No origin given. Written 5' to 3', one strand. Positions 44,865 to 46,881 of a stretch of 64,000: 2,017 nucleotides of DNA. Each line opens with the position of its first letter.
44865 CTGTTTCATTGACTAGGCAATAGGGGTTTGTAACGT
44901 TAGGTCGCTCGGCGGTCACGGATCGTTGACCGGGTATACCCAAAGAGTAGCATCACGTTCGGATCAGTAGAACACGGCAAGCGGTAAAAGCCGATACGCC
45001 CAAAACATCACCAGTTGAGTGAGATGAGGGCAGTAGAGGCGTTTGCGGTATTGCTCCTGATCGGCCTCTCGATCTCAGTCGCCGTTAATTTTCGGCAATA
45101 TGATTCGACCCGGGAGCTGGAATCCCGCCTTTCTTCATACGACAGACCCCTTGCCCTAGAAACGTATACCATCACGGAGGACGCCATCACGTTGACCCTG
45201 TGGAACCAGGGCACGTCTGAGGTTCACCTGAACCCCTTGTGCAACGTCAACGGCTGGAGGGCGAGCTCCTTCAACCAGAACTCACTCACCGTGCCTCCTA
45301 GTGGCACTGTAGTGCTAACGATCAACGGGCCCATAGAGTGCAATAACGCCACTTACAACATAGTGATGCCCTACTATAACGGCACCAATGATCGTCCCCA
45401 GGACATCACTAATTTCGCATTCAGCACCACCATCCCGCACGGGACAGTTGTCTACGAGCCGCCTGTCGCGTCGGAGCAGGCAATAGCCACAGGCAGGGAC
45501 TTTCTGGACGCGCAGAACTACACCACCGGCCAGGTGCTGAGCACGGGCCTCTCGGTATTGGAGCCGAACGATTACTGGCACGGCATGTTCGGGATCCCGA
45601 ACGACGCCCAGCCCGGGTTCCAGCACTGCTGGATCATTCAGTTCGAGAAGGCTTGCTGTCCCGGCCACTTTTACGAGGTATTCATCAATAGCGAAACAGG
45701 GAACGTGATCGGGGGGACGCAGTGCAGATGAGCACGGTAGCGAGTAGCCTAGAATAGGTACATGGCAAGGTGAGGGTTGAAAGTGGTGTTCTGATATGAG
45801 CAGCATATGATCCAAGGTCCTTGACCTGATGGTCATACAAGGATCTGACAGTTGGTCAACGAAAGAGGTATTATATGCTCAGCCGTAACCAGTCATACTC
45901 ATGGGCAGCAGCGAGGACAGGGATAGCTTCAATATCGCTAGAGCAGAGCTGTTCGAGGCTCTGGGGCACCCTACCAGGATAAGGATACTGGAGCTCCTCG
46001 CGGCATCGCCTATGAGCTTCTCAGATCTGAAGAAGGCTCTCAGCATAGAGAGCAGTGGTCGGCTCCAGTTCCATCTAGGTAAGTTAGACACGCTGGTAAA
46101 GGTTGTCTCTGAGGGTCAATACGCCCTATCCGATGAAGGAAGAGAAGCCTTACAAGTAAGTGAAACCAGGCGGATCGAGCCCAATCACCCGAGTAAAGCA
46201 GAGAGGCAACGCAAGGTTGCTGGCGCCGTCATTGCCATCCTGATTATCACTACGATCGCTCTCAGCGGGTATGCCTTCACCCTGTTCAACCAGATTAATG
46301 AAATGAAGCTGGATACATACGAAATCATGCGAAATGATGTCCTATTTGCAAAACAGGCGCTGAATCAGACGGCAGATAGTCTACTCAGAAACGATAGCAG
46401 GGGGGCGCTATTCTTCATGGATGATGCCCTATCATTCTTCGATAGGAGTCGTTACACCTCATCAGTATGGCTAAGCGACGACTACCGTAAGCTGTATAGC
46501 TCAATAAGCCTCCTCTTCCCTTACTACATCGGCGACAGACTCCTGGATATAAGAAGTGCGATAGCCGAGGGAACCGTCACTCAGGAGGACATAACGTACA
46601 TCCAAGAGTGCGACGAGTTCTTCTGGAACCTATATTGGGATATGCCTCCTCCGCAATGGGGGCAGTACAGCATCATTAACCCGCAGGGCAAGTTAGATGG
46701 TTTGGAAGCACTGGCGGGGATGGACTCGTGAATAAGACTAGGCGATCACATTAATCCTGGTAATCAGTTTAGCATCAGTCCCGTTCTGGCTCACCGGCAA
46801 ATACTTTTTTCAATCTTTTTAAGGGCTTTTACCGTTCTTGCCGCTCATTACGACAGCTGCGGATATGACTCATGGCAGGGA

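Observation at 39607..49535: Integrated element whose integrase gene is split by integration (SSV-type) at tRNA-Thr(CGU)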

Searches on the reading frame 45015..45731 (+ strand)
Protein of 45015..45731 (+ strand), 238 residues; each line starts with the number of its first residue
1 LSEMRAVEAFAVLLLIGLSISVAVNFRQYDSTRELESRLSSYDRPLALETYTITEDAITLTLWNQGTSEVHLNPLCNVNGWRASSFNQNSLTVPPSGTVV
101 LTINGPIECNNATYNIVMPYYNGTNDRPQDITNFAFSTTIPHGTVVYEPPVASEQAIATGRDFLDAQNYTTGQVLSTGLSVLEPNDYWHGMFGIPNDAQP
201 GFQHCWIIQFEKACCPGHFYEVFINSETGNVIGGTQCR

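Call 6: search_protein_families(library=pfam, max_evalue=0.1, proteins=[window:45015-45731:+])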
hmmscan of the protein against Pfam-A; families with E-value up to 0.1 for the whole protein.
window:45015-45731:+ (238 aa): 2 families
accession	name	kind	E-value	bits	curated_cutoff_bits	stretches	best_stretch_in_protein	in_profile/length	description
PF16900.11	REPA_OB_2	-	0.086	13.2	27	0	54-100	48-96/98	Replication protein A OB domain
PF03413.25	PepSY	-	0.098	13.4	24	0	217-233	42-58/60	Peptidase propeptide and YPEB domain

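Call 7: search_protein_families(library=phrogs, max_evalue=0.01, proteins=[window:45015-45731:+])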
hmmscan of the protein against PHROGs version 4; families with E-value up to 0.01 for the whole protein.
window:45015-45731:+ (238 aa): 0 families

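Call 85: search_protein_families(library=ncbifam, max_evalue=0.001, proteins=[window:45015-45731:+])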
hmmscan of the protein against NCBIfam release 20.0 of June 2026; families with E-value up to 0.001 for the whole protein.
window:45015-45731:+ (238 aa): 0 families

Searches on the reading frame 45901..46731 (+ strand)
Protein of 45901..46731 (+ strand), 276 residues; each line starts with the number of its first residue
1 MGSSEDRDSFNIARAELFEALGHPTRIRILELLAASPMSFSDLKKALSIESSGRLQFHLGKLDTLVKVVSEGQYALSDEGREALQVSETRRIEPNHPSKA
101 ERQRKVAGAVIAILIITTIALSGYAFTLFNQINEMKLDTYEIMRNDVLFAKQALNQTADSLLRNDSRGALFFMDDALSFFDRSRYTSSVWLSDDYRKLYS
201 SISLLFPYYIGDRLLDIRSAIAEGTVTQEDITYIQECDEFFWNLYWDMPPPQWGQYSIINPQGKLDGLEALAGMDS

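Call 6: search_protein_families(library=pfam, max_evalue=0.1, proteins=[window:45901-46731:+])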
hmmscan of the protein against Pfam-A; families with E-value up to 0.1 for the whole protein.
window:45901-46731:+ (276 aa): 6 families
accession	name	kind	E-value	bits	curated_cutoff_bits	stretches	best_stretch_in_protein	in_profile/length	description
PF24038.1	DUF7347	-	1.6e-13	51.1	27.6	1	15-84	2-74/77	Domain of unknown function (DUF7347)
PF12840.13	HTH_20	-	3.6e-07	30.5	27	1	21-62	1-42/51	Helix-turn-helix domain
PF01022.26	HTH_5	-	0.00022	21.5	22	1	23-60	1-37/47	Bacterial regulatory protein, arsR family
PF21476.4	PF0610-like_N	-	0.056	14.1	33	0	25-51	2-27/50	PF0610-like, N-terminal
PF24266.1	HTH_HVO_0163_N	-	0.064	13.8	31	0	25-74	3-52/70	HVO_0163, N-terminal HTH domain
PF22960.2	UBR1-like_wing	-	0.093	13.3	27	0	27-57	4-34/100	E3 ubiquitin-protein ligase UBR1-like, winged-helix domain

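Call 7: search_protein_families(library=phrogs, max_evalue=0.01, proteins=[window:45901-46731:+])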
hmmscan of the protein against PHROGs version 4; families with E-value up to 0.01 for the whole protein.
window:45901-46731:+ (276 aa): 0 families

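Call 85: search_protein_families(library=ncbifam, max_evalue=0.001, proteins=[window:45901-46731:+])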
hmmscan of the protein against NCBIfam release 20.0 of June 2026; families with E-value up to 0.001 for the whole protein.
window:45901-46731:+ (276 aa): 1 family
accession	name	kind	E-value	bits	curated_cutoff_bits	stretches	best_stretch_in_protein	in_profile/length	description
NF033788.1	HTH_metalloreg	subfamily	5.7e-09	35.7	55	1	15-74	2-63/77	metalloregulator ArsR/SmtB family transcription factor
